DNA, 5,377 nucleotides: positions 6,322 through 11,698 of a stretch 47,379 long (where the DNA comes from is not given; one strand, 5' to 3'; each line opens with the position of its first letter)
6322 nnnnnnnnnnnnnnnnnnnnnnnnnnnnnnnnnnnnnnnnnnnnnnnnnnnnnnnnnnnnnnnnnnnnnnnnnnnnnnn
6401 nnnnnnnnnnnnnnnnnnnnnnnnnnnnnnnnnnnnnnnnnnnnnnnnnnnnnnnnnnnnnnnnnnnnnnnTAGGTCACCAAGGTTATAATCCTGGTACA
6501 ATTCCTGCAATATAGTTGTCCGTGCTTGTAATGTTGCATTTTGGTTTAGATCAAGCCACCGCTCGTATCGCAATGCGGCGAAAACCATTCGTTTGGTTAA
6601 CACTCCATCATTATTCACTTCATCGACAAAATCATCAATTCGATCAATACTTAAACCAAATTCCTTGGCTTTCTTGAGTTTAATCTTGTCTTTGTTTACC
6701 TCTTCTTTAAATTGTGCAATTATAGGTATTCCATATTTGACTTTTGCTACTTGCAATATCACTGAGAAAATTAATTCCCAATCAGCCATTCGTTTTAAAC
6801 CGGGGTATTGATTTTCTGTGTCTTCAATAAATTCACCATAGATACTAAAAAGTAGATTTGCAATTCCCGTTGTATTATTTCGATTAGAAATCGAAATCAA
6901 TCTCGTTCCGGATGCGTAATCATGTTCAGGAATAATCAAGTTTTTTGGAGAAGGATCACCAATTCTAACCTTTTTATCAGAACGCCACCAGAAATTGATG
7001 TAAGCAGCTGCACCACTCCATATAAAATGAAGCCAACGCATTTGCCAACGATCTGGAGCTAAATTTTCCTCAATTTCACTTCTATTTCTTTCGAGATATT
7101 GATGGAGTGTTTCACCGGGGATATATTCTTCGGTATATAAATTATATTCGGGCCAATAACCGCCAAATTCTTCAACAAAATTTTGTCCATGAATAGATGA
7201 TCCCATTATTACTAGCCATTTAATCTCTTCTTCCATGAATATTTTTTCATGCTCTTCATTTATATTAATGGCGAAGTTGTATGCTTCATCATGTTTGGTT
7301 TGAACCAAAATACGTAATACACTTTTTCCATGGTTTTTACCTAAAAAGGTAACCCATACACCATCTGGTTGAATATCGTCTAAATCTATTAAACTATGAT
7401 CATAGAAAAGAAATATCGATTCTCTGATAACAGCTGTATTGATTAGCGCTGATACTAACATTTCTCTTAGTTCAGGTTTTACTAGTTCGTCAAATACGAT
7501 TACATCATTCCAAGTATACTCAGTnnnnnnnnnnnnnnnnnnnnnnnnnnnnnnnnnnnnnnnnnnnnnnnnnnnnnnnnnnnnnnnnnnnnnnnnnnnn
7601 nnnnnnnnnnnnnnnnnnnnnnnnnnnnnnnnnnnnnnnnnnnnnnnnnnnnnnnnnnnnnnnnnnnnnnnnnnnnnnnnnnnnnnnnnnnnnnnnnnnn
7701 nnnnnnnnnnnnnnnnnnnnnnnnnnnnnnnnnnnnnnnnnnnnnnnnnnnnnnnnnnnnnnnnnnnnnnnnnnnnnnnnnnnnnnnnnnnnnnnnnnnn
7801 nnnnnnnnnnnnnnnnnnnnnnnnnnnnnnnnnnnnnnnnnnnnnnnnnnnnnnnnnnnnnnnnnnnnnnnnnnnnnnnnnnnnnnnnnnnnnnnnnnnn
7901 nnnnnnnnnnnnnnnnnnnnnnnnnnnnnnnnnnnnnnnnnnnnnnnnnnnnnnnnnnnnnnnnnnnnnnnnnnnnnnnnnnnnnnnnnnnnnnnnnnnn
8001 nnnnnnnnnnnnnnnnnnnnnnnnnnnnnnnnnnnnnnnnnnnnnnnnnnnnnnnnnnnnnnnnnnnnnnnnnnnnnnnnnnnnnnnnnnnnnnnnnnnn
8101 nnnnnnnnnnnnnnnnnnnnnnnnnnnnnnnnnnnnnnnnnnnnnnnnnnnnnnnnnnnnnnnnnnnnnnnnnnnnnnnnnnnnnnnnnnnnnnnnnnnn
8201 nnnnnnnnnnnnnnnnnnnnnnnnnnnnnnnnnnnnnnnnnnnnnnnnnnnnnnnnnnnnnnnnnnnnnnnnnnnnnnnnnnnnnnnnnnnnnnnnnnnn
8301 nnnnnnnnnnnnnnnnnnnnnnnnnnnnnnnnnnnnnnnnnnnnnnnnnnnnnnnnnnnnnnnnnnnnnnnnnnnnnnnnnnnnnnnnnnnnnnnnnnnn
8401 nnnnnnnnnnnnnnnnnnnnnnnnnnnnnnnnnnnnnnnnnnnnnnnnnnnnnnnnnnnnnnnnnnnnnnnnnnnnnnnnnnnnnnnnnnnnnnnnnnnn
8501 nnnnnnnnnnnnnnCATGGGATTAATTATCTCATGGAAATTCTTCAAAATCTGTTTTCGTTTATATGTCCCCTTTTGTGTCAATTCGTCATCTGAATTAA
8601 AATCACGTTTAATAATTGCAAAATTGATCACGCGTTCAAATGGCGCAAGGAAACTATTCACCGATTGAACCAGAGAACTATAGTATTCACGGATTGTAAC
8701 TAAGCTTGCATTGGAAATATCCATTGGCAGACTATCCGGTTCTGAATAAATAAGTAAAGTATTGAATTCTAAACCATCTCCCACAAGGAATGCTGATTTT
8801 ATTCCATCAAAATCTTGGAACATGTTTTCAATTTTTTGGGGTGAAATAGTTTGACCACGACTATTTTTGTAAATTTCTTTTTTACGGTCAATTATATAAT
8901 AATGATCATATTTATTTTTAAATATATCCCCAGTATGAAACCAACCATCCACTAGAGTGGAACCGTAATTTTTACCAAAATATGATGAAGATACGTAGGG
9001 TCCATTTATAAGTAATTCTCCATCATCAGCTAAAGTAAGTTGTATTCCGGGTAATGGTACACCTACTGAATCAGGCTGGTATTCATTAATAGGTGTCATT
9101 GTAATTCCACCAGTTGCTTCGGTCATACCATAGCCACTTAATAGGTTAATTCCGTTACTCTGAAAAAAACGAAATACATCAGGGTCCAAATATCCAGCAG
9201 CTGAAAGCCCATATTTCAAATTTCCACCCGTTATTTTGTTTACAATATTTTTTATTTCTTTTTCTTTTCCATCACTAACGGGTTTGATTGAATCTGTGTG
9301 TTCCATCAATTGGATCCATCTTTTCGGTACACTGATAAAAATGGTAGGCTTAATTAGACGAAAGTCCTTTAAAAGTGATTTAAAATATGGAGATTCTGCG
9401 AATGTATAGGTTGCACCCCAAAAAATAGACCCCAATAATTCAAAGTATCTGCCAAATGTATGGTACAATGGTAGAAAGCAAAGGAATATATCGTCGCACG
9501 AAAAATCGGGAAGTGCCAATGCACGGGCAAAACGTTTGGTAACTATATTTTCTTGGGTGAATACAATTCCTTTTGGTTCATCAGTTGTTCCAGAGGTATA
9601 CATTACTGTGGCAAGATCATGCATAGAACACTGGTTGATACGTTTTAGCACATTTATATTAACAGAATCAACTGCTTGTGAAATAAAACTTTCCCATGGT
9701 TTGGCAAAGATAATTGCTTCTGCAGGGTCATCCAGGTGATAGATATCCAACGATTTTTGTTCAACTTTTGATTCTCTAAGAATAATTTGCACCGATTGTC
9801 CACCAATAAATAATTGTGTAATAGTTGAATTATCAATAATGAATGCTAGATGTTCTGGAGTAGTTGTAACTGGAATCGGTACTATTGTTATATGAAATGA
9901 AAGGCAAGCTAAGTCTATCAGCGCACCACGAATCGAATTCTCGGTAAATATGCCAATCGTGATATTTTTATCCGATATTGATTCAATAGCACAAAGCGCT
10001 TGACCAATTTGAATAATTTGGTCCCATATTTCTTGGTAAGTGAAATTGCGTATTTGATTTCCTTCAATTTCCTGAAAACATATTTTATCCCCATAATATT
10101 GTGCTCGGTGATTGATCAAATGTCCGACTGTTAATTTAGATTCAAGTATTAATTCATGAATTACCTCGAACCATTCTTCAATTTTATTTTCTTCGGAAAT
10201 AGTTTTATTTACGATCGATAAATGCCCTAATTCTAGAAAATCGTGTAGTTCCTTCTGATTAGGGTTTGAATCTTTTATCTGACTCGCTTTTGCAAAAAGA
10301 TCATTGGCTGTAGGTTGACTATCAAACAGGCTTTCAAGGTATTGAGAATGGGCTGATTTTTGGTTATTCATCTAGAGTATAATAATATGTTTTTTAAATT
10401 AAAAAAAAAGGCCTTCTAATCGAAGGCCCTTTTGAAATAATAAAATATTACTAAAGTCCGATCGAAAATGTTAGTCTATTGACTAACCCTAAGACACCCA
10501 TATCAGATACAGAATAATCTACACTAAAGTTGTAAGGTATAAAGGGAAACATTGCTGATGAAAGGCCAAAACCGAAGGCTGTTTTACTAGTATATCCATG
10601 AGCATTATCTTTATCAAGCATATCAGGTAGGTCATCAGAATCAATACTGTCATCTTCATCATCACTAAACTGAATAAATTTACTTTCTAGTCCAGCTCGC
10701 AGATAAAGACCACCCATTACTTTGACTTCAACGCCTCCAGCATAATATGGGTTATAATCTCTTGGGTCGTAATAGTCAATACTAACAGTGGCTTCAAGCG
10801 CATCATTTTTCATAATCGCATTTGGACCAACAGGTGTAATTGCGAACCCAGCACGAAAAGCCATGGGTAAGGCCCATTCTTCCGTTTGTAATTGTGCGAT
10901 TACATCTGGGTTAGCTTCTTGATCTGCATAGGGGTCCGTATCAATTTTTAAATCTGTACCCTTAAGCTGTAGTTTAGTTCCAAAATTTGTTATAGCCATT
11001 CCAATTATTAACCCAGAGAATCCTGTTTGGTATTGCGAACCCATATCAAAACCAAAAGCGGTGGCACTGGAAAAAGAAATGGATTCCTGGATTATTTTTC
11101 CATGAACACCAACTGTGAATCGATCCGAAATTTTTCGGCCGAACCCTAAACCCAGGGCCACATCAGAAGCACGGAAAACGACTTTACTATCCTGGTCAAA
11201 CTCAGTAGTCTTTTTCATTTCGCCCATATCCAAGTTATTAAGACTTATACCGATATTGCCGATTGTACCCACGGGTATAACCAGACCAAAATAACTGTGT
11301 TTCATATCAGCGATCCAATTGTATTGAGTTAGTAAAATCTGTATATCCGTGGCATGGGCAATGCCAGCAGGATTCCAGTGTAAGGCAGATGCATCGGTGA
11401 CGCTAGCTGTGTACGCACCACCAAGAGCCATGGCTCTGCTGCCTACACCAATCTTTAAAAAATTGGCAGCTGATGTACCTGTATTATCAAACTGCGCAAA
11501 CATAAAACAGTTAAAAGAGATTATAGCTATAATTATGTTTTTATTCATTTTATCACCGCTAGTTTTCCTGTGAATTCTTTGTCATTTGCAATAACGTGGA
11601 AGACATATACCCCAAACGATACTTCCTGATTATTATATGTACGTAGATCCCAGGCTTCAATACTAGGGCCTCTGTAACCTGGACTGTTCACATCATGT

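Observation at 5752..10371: Stand-alone 1,539-aa fusion: acyl-AMP/CoA ligase + ~780 aa unknown (kinase-like core) + C-terminal GNAT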

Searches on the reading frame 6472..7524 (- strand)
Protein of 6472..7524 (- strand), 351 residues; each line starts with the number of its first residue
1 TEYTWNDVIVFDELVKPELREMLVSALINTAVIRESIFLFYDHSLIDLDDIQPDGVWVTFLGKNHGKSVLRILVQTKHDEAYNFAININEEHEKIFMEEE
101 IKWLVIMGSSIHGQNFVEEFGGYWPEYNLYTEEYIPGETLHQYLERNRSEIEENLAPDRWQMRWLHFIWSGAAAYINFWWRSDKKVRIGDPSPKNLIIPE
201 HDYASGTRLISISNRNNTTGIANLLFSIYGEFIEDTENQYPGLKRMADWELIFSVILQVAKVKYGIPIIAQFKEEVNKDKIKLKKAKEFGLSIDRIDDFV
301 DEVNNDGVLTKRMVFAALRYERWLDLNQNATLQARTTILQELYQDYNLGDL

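Call 50: predict_structure(alignment_id=A3)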
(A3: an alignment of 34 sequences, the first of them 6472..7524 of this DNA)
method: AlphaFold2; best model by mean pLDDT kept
length: 351 residues; sequences in the alignment: 34
mean_pLDDT: 90.9   pTM: 0.87
mean pLDDT of the five models: 90.9, 90.9, 90.2, 89.9, 89.1
residues with pLDDT >= 90: 258; 70-90: 81; 50-70: 12; < 50: 0
segments of 3 or more residues with pLDDT < 50: none
pLDDT, mean of each block of 10 residues (from residue 1): 83 95 94 91 88 95 92 93 95 92 81 73 94 89 96 91 92 93 91 90 75 90 96 95 85 94 95 97 96 96 91 91 93 95 87 77
secondary structure, 60 per line:
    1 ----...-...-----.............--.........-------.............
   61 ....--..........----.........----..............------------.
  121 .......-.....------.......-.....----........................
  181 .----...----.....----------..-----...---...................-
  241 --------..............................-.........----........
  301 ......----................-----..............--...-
elements in order: E9-11 H17-29 H32-40 E51-64 E67-76 E81-89 H94-107 E120-124 E129-133 H140-146 H148-152 H157-181 E186-188 E215-217 H221-239 H249-278 H280-288 H293-306 H311-326 H332-345
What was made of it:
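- On Protein-kinase-like superfamily: Model of aa 950-1300, pLDDT 90.9 (call 50).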

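Call 53: fold_search(model_id=the predicted structure, library=pdb)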
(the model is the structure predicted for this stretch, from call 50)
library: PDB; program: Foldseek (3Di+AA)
matches with E <= 10: 1772; with E <= 0.001: 789
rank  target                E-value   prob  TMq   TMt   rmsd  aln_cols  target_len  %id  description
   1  4j95_A                2.1e-06  1.00  0.34  0.42  13.4       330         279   12  Crystal Structure of FGF Receptor 2 (FGFR2) Kinase Domain Harboring the Pathogenic K659N Mutation Responsible for an U (released 2013-08-07)
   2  9eto_A                2.6e-06  1.00  0.29  0.29  16.8       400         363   11  PsiK from Psilocybe cubensis (released 2024-11-06)
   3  6v6q_D                4.5e-06  1.00  0.36  0.44  10.1       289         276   13  Crystal Structure of Monophosphorylated FGF Receptor 2 isoform IIIb with PTR657 (released 2020-11-11)
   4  5ugl_B                5.3e-06  1.00  0.33  0.41  13.8       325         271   11  Crystal Structure of FGF Receptor 2 Tyrosine Kinase Domain Harboring the D650V Activating Mutation (released 2017-02-22)
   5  1gjo                  5.3e-06  1.00  0.33  0.40  13.9       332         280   11  The FGFr2 tyrosine kinase domain (released 2003-08-15)
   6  2psq_A                5.3e-06  1.00  0.34  0.40  13.4       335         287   12  Crystal Structure of Unphosphorylated Unactivated Wild Type FGF Receptor 2 (FGFR2) Kinase Domain (released 2007-09-25)
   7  8pqc_A                5.6e-06  1.00  0.37  0.43  12.7       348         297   14  c-KIT kinase domain in complex with avapritinib derivative 9 (released 2023-12-27)
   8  8agy_A                6.3e-06  1.00  0.35  0.36  17.6       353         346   12  The Corramycin phosphotransferase in complex with Corramycin (released 2023-08-16)
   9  6agx_A                6.3e-06  1.00  0.36  0.42  12.1       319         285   14  The cocrystal structure of FGFR2 bound with compound 14 harboring 5H-pyrrolo[2,3-b]pyrazine scaffold (released 2019-08-21)
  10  4j99_D                7.0e-06  1.00  0.36  0.43  10.3       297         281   13  Crystal Structure of FGF Receptor 2 (FGFR2) Kinase Domain Harboring the Gain-of-Function K659T Mutation. (released 2013-08-07)
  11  4j99_A                7.0e-06  1.00  0.35  0.42  10.2       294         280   13  Crystal Structure of FGF Receptor 2 (FGFR2) Kinase Domain Harboring the Gain-of-Function K659T Mutation. (released 2013-08-07)
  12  5uhn_B                7.0e-06  1.00  0.33  0.41  13.8       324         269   12  Crystal Structure of the Tyrosine Kinase Domain of FGF Receptor 2 harboring a N549H/E565A Double Gain-of-Function Muta (released 2017-02-22)
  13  7q7i                  7.8e-06  1.00  0.33  0.39  13.1       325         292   11  JAK2 in complex with 4-{8-methoxy-2-[(1-methyl-1H-pyrazol-4-yl)amino]quinazolin-6-yl}phenol (released 2022-02-02)
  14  4j99_B                8.2e-06  1.00  0.38  0.45  10.6       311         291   14  Crystal Structure of FGF Receptor 2 (FGFR2) Kinase Domain Harboring the Gain-of-Function K659T Mutation. (released 2013-08-07)
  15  6agx_C                8.2e-06  1.00  0.34  0.41  12.5       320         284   13  The cocrystal structure of FGFR2 bound with compound 14 harboring 5H-pyrrolo[2,3-b]pyrazine scaffold (released 2019-08-21)
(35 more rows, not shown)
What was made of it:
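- On Protein-kinase-like superfamily: 789 PDB hits with E<=0.001; those listed include Tyr kinases, PsiK, corramycin phosphotransferase and Bud32 (call 53).
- Closest known: Bacterial and eukaryotic pseudokinases. Same: Bilobal PKL fold (789 PDB hits with E<=0.001, the 50 listed all kinase-like folds; call 53).
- Checked: The 50 listed are all protein-kinase-like folds, with TM 0.35-0.47 (calls 50, 53).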

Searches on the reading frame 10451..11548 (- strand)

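Call 10: search_protein_families(library=pfam, proteins=[window:10451-11548:-], max_evalue=0.001)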
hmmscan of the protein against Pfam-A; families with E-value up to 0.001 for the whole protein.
window:10451-11548:- (365 aa): 2 families
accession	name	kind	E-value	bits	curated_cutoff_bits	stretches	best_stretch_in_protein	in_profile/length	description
PF19572.5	PorV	-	9.6e-09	35.6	27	1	22-175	7-171/243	Type IX secretion system protein PorV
PF03687.19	UPF0164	-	7.4e-05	22.1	21.4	1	30-176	43-163/325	Uncharacterised protein family (UPF0164)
